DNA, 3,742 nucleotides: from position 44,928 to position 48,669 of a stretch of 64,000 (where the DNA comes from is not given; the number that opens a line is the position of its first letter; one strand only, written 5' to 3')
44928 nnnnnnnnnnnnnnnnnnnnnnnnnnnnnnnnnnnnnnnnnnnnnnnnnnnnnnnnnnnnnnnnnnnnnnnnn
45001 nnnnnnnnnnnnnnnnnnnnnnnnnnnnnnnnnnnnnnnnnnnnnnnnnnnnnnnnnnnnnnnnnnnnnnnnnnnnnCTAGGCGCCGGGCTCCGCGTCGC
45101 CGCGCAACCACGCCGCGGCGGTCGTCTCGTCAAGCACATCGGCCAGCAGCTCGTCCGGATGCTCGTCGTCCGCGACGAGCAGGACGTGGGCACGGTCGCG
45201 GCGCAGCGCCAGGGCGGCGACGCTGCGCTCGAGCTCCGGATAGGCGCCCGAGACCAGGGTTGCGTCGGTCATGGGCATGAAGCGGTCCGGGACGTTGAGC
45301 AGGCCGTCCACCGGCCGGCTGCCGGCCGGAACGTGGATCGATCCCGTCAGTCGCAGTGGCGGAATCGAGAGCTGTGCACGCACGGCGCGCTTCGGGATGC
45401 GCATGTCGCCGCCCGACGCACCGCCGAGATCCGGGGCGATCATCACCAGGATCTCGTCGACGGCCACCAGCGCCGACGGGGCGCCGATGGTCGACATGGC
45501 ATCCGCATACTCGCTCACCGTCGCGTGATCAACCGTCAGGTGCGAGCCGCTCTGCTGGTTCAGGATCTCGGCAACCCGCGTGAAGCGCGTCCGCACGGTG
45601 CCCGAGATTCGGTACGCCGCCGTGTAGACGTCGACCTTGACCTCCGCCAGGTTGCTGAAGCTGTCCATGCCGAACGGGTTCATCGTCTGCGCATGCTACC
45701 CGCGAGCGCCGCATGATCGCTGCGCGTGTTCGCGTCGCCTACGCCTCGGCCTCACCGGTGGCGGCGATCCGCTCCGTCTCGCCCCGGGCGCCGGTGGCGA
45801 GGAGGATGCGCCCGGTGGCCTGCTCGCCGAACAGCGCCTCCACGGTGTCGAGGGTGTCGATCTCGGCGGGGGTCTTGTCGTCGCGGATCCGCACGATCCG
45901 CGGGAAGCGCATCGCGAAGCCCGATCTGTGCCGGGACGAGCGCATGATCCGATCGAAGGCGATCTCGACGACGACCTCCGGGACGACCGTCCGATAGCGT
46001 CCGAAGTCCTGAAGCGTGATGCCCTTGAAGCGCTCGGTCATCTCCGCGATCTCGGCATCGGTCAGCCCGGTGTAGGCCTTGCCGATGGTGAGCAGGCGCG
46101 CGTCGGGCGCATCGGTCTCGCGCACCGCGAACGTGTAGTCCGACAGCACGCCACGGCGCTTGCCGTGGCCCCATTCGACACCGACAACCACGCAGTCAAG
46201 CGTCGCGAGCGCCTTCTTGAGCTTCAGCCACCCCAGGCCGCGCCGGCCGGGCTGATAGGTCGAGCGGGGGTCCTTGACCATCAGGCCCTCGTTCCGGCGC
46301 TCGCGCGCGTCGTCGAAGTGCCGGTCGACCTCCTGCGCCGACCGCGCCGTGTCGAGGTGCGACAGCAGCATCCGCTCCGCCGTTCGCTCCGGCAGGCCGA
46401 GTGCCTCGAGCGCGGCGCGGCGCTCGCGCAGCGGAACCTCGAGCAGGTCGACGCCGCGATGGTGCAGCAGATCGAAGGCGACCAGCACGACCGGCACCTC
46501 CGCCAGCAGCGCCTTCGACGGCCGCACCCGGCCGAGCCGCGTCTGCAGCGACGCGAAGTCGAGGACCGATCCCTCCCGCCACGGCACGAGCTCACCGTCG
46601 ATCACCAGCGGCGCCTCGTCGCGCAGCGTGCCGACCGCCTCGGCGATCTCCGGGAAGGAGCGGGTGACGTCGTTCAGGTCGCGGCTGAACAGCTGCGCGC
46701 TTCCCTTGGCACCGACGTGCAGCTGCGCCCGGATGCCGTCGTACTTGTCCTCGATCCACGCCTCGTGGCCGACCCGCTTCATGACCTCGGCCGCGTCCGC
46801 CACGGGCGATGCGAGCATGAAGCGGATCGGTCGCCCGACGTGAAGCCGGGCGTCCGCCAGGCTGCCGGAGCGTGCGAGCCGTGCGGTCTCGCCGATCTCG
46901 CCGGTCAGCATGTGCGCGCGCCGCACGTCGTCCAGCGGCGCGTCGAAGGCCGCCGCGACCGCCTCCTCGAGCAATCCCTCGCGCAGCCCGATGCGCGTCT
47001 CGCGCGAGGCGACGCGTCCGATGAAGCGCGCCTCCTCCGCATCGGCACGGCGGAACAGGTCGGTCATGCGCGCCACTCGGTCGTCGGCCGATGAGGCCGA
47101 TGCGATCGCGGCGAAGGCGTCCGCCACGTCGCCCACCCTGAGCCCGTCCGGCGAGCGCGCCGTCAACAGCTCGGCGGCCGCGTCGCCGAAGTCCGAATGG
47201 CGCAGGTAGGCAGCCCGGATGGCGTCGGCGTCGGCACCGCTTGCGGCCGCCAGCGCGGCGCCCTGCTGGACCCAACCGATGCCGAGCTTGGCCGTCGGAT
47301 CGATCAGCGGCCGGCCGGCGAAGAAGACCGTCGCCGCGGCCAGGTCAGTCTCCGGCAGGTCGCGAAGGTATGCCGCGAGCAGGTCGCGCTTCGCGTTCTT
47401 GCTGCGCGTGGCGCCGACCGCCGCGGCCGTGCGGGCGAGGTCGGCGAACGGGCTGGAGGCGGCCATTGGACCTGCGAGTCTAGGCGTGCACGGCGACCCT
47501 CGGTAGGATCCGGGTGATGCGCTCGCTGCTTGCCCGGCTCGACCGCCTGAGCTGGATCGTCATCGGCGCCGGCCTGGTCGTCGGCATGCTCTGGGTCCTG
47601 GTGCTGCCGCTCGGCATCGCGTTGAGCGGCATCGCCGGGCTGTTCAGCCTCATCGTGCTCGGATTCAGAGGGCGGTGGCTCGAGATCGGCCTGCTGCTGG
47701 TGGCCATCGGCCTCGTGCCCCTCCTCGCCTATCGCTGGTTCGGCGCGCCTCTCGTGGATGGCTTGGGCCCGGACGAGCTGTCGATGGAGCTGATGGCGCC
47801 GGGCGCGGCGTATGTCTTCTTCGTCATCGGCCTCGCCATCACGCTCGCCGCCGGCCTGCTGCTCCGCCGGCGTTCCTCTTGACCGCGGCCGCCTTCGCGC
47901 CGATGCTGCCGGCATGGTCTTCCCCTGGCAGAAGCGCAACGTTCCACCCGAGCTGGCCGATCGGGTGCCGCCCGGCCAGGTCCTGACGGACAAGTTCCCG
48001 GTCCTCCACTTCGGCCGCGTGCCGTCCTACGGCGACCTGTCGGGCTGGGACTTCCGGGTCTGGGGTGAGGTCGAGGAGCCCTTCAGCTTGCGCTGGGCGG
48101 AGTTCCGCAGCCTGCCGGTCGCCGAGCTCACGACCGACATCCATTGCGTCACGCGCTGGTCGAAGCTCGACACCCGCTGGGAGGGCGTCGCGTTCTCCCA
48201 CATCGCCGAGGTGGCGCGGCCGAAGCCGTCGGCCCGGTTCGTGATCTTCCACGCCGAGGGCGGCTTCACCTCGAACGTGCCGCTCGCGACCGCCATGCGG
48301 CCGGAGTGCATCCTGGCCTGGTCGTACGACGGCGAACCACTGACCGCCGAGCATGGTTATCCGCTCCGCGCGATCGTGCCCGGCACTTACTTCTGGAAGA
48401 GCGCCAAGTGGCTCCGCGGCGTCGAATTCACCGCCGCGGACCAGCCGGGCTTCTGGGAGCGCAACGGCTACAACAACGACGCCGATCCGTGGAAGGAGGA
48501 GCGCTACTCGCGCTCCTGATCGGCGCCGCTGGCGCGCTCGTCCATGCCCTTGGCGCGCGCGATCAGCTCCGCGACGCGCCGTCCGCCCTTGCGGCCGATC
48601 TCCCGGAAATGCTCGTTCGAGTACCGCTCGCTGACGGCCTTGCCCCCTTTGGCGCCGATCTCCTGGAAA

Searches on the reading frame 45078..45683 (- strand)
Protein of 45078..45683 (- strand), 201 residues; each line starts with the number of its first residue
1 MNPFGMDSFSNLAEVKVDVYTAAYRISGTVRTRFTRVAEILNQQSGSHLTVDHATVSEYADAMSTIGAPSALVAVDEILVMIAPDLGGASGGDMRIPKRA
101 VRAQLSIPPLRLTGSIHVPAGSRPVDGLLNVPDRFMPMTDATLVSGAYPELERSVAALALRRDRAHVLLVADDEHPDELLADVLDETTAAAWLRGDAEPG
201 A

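Call 3: search_protein_families(library=pfam, proteins=[window:45078-45683:-], max_evalue=0.1)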
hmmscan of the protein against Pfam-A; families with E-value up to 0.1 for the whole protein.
window:45078-45683:- (201 aa): 1 family
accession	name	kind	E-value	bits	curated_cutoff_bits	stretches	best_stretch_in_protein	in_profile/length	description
PF20660.2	DUF6812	-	1.1e-07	32.1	27.1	1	111-153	1-41/53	Family of unknown function (DUF6812)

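Call 66: search_protein_families(library=padloc, proteins=[window:45078-45683:-], max_evalue=0.01)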
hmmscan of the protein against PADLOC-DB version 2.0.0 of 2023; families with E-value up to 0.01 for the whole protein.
window:45078-45683:- (201 aa): 0 families

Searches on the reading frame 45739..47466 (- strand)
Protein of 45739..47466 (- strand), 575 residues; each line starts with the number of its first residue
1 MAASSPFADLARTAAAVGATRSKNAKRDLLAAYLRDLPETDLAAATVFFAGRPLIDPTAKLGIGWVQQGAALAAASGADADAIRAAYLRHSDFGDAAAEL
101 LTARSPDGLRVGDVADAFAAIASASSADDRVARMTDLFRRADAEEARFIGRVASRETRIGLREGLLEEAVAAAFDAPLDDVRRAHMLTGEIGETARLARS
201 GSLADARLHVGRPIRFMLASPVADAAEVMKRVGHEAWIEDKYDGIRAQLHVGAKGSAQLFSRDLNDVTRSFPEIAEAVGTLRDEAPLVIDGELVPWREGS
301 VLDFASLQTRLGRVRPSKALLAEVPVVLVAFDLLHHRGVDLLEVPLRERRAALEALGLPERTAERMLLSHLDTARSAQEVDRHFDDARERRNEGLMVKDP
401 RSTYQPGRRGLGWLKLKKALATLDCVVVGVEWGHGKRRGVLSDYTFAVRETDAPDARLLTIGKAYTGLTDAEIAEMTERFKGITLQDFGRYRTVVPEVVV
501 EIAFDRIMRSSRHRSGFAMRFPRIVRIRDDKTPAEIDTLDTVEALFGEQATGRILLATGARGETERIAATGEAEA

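Call 3: search_protein_families(library=pfam, proteins=[window:45739-47466:-], max_evalue=0.1)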
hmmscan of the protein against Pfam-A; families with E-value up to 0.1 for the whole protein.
window:45739-47466:- (575 aa): 4 families
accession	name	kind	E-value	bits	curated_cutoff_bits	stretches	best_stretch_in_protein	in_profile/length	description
PF01068.26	DNA_ligase_A_M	-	2.3e-44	152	26.2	1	217-417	2-204/204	ATP dependent DNA ligase domain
PF04675.19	DNA_ligase_A_N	-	1.7e-23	84.2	24.6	1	6-171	1-174/174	DNA ligase N terminus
PF04679.21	DNA_ligase_A_C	-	1.5e-12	48.1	27.5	1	437-531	1-94/94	ATP dependent DNA ligase C terminal region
PF20453.3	DUF6707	-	0.024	14.5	27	0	64-114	13-63/279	Family of unknown function (DUF6707)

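Call 4: search_protein_families(library=ncbifam, proteins=[window:45739-47466:-], max_evalue=0.1)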
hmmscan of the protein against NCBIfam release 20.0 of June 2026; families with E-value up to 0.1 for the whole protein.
window:45739-47466:- (575 aa): 14 families
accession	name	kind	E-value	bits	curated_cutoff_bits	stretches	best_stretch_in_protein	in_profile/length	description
NF002868.0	PRK03180.1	equivalog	1.5e-110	370.3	641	1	7-547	3-507/509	ATP-dependent DNA ligase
NF006701.0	PRK09247.1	equivalog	7.4e-106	355.2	543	1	14-549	8-538/540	ATP-dependent DNA ligase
NF041331.1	LigA_Halo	equivalog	1.5e-103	347.2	830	1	7-545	3-550/552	ATP-dependent DNA ligase LigA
TIGR04120.1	DNA_lig_bact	equivalog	1.2e-98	331.4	400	1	13-545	6-525/526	cisplatin damage response ATP-dependent DNA ligase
TIGR00574.1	dnl1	superfamily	4e-79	266.7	217.8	1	85-546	34-526/527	ATP-dependent DNA ligase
TIGR02779.1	NHEJ_ligase_lig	equivalog_domain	7.8e-43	146.8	227.75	1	234-536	14-300/302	non-homologous end-joining DNA ligase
NF007210.0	PRK09632.1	equivalog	9.5e-39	133.3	989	1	220-506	479-753/781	ATP-dependent DNA ligase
TIGR02776.1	NHEJ_ligase_prk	equivalog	1.4e-36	126.5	373.2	1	237-540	7-296/587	DNA ligase D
NF006078.0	PRK08224.1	equivalog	3.4e-32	111.7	296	2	208-435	3-215/350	ATP-dependent DNA ligase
NF004628.0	PRK05972.1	subfamily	1.8e-27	95.8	895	1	228-537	251-546/870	ATP-dependent DNA ligase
NF007211.0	PRK09633.1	equivalog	1.1e-24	86.8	774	1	233-419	15-209/610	DNA ligase D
NF005796.0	PRK07636.1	subfamily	1.2e-20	73.8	337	1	235-416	18-184/275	ATP-dependent DNA ligase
NF006592.0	PRK09125.1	equivalog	1.1e-09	37.8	200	1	235-447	45-230/283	DNA ligase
NF010422.0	PRK13848.1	subfamily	0.092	13.4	127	0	126-174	7-53/98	conjugal transfer protein TraC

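Call 66: search_protein_families(library=padloc, proteins=[window:45739-47466:-], max_evalue=0.01)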
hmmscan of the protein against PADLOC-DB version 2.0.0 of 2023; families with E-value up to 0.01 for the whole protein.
window:45739-47466:- (575 aa): 0 families

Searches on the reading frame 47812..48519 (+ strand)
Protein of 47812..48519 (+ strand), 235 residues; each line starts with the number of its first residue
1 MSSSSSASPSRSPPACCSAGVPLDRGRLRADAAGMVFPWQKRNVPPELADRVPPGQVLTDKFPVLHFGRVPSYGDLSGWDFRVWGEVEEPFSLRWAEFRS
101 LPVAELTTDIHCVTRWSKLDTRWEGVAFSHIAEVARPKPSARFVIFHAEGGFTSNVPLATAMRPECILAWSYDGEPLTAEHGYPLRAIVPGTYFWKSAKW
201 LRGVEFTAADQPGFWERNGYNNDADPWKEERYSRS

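Call 64: search_protein_families(library=pfam, proteins=[window:47812-48519:+], max_evalue=0.001)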
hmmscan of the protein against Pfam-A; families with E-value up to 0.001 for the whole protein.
window:47812-48519:+ (235 aa): 1 family
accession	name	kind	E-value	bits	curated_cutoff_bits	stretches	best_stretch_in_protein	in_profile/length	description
PF00174.25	Oxidored_molyb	-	1.7e-41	142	24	1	69-215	3-169/169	Oxidoreductase molybdopterin binding domain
